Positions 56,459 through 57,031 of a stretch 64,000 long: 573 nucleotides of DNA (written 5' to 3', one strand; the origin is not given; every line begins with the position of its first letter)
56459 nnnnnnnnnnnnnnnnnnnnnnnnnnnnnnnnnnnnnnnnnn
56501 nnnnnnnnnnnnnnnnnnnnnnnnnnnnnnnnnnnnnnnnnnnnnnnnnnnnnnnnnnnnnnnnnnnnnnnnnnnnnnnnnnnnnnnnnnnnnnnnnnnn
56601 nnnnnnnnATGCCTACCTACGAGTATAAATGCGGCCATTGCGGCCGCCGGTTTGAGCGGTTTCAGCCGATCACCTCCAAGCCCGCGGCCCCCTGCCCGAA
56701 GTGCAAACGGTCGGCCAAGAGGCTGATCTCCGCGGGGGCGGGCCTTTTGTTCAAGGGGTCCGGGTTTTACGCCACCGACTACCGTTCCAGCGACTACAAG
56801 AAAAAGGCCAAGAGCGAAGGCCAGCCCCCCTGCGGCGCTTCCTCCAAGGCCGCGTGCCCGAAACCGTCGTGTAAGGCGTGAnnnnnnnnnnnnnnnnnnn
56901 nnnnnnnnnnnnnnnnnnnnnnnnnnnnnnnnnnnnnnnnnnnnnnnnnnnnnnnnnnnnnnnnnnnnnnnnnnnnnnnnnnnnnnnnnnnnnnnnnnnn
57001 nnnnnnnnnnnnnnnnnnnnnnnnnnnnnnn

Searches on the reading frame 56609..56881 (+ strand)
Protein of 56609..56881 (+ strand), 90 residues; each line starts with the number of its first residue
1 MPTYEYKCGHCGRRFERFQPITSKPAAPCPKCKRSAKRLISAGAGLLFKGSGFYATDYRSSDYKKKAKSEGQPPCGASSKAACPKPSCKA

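Call 11: find_encoding_contigs(protein=window:56609-56881:+, flank=10000, max_places=10)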
Protein window:56609-56881:+ (90 aa): 10 contigs read that carry it; 7 places shown.
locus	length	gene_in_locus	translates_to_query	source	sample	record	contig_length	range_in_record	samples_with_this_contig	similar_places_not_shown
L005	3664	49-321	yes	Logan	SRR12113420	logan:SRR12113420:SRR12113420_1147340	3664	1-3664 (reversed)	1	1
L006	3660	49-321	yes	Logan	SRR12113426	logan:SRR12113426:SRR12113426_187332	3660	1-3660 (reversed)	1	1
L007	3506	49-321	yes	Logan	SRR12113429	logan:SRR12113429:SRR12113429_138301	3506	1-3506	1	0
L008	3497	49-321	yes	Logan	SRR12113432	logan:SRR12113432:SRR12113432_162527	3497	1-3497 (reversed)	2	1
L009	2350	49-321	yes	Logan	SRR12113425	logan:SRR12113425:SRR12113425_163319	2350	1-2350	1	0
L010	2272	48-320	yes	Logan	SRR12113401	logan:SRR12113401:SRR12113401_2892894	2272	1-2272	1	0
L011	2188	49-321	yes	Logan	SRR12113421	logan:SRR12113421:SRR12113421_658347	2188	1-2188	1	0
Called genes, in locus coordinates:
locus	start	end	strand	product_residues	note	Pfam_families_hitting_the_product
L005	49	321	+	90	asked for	PF09723:Zn_ribbon_8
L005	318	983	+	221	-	-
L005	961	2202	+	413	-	PF06245:DUF1015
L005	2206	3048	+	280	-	PF17848:Zn_ribbon_ACC, PF01039:Carboxyl_trans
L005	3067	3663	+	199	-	?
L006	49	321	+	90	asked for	PF09723:Zn_ribbon_8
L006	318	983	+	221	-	-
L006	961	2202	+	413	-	PF06245:DUF1015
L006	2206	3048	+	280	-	PF17848:Zn_ribbon_ACC, PF01039:Carboxyl_trans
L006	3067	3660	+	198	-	?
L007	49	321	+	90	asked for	PF09723:Zn_ribbon_8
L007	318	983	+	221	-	-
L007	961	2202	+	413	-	PF06245:DUF1015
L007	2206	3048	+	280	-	PF17848:Zn_ribbon_ACC, PF01039:Carboxyl_trans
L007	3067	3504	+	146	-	?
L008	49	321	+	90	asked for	PF09723:Zn_ribbon_8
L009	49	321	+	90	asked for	PF09723:Zn_ribbon_8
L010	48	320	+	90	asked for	PF09723:Zn_ribbon_8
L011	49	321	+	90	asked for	PF09723:Zn_ribbon_8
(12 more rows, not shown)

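Call 52: search_protein_families(library=pfam, proteins=[window:56609-56878:+], max_evalue=0.01)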
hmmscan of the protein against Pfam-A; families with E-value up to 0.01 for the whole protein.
window:56609-56878:+ (90 aa): 2 families
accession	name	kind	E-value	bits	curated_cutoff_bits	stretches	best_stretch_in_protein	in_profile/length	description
PF09723.15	Zn_ribbon_8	-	4.7e-15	55.8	34.4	1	1-40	1-41/41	Zinc ribbon domain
PF24458.1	DUF7573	-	0.0075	16.6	30.2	0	26-39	11-24/39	Domain of unknown function (DUF7573)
